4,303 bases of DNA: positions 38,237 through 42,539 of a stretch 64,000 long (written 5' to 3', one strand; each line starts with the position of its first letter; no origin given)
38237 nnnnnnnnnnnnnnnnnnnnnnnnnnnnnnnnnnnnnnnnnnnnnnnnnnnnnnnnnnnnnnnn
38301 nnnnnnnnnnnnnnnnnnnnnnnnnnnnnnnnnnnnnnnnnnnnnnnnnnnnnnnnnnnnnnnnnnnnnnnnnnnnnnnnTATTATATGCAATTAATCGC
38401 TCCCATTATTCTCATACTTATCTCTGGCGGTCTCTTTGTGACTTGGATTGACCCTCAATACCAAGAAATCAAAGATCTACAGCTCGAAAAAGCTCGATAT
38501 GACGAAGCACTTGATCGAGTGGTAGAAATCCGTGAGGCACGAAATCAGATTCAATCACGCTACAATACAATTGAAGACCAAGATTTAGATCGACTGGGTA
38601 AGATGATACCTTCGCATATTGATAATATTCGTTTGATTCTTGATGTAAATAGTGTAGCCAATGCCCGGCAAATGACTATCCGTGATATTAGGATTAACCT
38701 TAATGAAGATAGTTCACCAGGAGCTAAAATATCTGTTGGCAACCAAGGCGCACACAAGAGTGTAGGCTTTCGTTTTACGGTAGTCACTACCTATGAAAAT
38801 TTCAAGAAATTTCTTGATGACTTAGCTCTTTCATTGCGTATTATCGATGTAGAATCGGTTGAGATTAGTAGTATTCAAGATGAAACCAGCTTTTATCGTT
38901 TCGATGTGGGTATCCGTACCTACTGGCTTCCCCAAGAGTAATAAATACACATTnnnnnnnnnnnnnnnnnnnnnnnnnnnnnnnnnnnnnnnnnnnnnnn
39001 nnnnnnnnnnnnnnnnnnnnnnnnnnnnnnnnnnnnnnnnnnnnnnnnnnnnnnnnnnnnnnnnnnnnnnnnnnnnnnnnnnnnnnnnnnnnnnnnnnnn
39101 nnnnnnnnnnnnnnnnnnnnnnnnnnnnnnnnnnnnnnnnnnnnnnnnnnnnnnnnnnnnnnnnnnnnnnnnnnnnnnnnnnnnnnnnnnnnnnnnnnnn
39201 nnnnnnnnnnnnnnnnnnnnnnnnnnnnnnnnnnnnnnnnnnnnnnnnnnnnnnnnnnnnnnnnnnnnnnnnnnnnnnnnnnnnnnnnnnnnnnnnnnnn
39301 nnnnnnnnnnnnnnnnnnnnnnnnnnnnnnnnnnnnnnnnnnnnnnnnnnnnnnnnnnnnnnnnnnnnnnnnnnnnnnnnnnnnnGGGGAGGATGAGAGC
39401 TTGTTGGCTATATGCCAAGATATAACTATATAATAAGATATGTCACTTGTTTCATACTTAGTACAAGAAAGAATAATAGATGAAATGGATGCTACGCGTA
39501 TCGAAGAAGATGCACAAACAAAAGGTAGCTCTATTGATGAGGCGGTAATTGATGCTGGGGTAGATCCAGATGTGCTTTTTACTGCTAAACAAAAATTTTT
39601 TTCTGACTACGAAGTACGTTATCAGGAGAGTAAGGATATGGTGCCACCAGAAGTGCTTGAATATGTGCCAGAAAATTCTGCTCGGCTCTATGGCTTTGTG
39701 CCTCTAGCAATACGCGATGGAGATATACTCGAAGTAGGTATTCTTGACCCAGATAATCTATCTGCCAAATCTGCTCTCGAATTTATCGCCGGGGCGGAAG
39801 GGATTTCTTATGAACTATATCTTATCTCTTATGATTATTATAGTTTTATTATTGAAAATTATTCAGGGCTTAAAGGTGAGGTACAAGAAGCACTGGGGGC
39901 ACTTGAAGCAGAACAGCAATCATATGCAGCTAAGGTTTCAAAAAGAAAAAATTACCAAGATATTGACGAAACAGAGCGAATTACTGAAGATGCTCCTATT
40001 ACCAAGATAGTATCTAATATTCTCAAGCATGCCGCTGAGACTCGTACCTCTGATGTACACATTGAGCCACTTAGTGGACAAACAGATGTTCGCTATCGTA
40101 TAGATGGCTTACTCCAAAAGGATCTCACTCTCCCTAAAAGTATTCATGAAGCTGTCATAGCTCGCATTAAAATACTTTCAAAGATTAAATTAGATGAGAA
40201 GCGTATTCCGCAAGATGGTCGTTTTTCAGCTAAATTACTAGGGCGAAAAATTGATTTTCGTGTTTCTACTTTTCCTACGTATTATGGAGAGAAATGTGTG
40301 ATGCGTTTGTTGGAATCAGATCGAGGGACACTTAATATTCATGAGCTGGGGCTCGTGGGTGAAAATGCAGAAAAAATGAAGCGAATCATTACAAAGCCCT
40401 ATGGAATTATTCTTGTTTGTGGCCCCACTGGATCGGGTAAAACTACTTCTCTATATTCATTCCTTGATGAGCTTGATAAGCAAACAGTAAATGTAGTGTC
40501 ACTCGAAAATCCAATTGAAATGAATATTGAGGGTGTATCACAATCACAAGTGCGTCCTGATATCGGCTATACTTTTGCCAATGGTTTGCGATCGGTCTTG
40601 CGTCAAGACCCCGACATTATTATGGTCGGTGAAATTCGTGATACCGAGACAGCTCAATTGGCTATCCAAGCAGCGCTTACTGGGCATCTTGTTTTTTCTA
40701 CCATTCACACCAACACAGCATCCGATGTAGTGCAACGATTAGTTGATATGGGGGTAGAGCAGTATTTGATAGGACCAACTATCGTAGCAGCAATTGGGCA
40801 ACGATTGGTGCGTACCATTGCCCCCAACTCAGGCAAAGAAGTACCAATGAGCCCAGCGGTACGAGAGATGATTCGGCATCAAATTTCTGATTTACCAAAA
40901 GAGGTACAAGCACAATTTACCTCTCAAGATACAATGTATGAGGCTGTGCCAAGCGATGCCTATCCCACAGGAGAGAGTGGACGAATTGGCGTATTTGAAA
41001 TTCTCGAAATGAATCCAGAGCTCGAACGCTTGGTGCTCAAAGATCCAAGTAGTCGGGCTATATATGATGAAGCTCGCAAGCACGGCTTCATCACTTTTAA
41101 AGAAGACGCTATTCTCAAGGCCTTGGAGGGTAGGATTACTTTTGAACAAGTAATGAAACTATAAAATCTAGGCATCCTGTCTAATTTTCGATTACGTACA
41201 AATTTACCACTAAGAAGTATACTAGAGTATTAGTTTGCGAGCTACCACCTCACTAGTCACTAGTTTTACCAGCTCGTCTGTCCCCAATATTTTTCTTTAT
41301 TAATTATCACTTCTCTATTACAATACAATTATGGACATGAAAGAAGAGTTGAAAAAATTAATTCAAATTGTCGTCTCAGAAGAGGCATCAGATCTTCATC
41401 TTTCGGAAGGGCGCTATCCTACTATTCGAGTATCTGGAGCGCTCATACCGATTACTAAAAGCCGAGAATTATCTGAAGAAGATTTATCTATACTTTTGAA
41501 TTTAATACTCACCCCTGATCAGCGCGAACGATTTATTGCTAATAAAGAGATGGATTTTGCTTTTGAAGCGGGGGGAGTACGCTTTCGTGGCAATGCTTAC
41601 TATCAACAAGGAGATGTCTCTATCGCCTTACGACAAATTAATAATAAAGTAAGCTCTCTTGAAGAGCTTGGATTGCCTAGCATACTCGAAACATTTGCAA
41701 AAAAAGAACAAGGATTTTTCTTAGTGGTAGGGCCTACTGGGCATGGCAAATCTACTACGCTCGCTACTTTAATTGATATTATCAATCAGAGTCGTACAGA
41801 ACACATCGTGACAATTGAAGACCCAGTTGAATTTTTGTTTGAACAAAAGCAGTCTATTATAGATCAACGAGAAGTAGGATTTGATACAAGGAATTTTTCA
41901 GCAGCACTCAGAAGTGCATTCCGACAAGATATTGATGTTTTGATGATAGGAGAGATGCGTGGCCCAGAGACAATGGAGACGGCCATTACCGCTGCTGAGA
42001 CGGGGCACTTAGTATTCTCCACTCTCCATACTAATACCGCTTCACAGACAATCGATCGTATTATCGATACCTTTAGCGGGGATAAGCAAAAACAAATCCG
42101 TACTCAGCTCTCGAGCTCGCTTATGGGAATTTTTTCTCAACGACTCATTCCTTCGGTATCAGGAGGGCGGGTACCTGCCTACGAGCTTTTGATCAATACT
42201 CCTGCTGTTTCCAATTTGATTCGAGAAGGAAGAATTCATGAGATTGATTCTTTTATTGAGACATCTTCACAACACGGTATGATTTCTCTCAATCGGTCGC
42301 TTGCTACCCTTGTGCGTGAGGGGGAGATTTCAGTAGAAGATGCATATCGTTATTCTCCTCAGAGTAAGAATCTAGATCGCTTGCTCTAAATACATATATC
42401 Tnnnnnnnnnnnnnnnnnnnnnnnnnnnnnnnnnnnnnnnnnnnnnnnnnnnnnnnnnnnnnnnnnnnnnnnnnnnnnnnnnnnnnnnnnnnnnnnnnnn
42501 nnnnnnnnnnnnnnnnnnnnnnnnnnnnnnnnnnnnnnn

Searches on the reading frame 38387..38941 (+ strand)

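Call 5: search_protein_families(library=pfam, proteins=[window:38387-38941:+], max_evalue=0.1)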
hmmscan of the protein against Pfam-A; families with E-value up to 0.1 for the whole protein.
window:38387-38941:+ (184 aa): 2 families
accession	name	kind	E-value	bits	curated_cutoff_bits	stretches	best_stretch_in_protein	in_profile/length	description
PF04350.18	PilO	-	3e-08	34.4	22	1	47-180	20-142/145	Pilus assembly protein, PilO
PF20663.3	COG4_N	-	0.012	16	27.3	1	27-67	38-78/107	Conserved oligomeric Golgi complex subunit 4, N-terminal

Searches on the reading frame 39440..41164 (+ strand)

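Call 30: search_protein_families(library=pfam, proteins=[window:39440-41164:+], max_evalue=0.001)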
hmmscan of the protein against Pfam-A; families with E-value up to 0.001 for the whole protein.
window:39440-41164:+ (574 aa): 4 families
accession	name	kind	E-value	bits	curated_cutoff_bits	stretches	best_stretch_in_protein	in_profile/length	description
PF00437.27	T2SSE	-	3.2e-116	388.5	24.9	1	182-572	3-369/370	Type II/IV secretion system protein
PF05157.20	MshEN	-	1.3e-08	35.2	23.1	1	65-133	10-75/90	MshEN domain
PF13401.12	AAA_22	-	1.1e-05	26.2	27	1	321-378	5-57/130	AAA domain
PF13173.12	AAA_14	-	0.00077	19.9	27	0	323-413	4-85/129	AAA domain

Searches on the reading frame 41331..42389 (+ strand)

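Call 30: search_protein_families(library=pfam, proteins=[window:41331-42389:+], max_evalue=0.001)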
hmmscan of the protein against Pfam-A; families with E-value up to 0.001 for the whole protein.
window:41331-42389:+ (352 aa): 3 families
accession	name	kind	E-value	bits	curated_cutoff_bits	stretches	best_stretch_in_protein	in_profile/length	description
PF00437.27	T2SSE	-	6.7e-48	163.6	24.9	1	6-275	11-280/370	Type II/IV secretion system protein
PF04851.21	ResIII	-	0.00029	21.2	22.5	1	118-239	15-114/164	Type III restriction enzyme, res subunit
PF13401.12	AAA_22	-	0.00037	21.3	27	1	125-166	3-43/130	AAA domain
